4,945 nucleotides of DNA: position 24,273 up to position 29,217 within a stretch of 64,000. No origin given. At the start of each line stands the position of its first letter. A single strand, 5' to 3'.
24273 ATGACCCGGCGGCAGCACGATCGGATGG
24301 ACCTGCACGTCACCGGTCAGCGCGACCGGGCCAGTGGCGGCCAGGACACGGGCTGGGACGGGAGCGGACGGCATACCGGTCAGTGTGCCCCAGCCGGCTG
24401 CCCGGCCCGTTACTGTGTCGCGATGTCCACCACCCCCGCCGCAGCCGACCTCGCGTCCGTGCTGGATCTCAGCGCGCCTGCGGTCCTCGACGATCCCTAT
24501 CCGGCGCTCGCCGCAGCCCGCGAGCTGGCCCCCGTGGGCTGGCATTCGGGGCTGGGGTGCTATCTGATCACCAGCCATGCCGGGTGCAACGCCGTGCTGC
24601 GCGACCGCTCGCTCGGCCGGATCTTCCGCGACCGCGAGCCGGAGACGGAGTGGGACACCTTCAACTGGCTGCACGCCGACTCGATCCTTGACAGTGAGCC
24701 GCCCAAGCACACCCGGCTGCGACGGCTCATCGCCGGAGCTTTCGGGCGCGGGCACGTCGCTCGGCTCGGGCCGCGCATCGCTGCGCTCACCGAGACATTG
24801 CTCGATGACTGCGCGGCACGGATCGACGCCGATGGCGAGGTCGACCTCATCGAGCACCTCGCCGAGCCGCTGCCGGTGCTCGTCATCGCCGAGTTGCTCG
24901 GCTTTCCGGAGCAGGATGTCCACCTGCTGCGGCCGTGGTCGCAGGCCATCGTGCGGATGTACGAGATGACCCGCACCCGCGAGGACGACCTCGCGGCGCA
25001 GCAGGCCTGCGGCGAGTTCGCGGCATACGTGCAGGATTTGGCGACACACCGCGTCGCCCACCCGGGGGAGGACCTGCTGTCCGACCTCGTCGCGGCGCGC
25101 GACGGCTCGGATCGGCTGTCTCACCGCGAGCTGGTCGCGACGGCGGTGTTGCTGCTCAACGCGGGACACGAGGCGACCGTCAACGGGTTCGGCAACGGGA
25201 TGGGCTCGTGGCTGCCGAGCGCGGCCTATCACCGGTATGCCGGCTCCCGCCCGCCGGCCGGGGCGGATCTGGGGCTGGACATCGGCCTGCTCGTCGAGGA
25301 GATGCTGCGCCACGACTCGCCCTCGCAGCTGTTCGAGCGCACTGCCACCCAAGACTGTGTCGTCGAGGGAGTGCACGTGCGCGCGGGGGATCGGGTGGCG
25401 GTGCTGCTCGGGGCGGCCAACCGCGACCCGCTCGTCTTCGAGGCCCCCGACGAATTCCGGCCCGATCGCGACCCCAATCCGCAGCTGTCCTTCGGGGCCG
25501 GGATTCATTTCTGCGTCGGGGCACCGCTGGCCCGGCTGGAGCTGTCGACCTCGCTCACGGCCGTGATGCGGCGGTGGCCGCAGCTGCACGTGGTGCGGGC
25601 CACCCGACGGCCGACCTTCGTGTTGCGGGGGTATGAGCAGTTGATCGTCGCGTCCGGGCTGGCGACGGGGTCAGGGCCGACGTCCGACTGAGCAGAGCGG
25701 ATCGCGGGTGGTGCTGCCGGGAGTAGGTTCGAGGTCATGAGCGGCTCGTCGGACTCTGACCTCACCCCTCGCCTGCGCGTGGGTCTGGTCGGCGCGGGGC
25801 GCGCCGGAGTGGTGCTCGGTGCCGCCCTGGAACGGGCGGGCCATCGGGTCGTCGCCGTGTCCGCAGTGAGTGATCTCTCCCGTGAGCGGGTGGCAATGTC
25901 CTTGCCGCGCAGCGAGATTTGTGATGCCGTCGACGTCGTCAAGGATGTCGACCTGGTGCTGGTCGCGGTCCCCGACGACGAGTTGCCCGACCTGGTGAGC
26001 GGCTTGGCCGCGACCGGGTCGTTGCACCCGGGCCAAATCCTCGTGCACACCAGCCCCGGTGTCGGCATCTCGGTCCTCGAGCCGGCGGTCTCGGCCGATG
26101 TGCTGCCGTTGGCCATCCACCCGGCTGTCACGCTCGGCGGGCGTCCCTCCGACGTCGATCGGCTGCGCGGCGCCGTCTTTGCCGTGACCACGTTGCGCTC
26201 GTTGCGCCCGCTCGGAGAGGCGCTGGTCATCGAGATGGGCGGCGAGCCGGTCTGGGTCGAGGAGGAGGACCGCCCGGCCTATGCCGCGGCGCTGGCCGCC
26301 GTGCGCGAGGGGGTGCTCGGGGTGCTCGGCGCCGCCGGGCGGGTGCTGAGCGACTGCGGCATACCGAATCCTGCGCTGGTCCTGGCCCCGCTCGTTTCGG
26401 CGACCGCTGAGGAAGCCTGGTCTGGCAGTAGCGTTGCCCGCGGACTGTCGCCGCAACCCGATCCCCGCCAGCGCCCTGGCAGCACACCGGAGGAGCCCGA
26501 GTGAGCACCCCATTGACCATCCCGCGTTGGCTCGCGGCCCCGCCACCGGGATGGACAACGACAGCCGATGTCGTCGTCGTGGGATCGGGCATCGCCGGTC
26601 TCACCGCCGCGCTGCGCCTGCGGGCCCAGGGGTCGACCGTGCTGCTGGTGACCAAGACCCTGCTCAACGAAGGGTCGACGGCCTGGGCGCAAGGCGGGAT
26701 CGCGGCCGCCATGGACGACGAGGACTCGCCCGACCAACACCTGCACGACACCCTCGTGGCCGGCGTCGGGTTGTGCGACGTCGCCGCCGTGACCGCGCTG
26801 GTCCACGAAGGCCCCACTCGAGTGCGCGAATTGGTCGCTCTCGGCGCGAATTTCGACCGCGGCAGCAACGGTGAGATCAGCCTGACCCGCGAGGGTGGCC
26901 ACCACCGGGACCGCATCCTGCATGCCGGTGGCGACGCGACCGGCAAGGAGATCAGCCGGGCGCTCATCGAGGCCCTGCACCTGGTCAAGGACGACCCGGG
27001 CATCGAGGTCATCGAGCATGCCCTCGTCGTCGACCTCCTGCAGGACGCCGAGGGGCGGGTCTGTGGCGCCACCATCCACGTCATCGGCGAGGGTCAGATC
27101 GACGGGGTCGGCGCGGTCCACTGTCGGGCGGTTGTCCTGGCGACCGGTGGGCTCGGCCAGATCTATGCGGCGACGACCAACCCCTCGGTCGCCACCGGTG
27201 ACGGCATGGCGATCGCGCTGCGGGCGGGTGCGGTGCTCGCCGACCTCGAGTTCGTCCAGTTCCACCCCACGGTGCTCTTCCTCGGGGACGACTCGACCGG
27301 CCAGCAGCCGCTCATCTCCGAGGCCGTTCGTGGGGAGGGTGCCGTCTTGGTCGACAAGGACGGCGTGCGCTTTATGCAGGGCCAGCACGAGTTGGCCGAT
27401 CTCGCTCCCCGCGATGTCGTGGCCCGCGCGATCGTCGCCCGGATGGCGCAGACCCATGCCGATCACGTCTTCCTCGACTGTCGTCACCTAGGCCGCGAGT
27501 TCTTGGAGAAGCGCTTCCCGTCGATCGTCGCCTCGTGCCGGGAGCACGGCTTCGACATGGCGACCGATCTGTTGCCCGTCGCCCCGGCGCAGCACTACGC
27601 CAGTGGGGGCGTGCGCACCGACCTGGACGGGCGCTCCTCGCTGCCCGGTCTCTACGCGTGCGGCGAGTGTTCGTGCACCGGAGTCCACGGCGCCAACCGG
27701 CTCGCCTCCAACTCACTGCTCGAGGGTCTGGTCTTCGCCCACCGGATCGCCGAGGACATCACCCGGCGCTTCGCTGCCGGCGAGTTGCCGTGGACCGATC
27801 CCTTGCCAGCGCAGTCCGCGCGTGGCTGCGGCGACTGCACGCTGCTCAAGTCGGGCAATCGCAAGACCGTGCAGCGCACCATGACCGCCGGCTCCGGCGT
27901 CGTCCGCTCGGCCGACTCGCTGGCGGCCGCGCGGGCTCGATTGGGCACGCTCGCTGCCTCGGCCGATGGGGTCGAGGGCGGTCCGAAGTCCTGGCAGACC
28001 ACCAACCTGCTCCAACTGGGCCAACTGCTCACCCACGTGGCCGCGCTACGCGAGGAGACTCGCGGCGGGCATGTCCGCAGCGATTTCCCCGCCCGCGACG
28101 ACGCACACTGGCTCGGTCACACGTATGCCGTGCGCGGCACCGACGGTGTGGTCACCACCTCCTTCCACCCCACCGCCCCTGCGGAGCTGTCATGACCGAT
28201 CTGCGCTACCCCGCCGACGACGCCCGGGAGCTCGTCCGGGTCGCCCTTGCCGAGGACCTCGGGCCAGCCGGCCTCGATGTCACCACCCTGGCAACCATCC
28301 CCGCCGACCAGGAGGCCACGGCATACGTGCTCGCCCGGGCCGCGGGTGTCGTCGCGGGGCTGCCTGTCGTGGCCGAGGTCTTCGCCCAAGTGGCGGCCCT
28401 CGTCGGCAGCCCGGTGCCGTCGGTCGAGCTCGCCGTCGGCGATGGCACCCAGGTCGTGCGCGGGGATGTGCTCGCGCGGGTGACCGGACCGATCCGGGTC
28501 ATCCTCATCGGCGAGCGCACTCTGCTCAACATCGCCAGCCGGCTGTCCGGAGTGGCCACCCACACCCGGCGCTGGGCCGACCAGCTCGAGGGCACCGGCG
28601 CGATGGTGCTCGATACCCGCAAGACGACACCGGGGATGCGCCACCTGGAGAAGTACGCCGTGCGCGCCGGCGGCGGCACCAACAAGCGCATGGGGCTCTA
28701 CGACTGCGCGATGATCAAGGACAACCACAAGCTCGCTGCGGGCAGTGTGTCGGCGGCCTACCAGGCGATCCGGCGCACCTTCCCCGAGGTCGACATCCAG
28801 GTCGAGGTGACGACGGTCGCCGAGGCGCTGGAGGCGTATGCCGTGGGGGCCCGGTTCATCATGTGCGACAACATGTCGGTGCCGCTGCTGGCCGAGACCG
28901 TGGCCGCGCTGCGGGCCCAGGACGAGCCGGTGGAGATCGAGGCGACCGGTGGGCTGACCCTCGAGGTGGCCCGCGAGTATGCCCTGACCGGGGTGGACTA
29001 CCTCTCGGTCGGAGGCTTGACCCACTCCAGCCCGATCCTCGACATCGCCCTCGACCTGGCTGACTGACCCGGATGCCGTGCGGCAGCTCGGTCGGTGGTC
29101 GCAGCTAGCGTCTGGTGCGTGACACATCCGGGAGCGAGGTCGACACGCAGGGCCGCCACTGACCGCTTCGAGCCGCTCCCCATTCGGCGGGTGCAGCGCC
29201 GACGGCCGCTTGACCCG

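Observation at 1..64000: Hyper-abundant strand-symmetric DNA word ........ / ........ (consensus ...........), about one copy per 750 bp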

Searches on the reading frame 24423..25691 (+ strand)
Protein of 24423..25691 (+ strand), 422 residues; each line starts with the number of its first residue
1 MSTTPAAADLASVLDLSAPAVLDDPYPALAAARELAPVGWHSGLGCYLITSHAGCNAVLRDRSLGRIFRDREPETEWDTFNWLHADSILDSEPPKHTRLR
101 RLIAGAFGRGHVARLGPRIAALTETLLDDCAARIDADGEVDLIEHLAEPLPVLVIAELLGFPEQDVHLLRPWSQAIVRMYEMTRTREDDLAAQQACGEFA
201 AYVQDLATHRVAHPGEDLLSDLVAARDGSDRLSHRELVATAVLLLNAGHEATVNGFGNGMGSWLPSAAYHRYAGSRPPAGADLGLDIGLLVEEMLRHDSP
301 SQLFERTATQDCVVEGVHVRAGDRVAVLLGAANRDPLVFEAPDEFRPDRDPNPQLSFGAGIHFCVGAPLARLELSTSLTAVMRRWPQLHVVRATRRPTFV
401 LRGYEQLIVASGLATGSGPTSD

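Call 33: search_protein_families(library=pfam, proteins=[window:24423-25691:+], max_evalue=0.00001)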
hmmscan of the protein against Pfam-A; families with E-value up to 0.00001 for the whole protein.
window:24423-25691:+ (422 aa): 1 family
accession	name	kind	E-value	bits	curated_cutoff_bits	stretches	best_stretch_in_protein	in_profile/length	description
PF00067.27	p450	-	2.5e-26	92.9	22.8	1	291-385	328-432/462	Cytochrome P450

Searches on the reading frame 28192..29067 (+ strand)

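Call 33: search_protein_families(library=pfam, proteins=[window:28192-29067:+], max_evalue=0.00001)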
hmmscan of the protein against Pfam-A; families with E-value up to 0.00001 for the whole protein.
window:28192-29067:+ (291 aa): 2 families
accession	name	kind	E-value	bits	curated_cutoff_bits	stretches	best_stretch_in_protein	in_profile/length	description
PF01729.25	QRPTase_C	-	6.2e-55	185.9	23.1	1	121-288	1-169/169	Quinolinate phosphoribosyl transferase, C-terminal domain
PF02749.22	QRPTase_N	-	1.8e-20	73.4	27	1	29-119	1-82/82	Quinolinate phosphoribosyl transferase, N-terminal domain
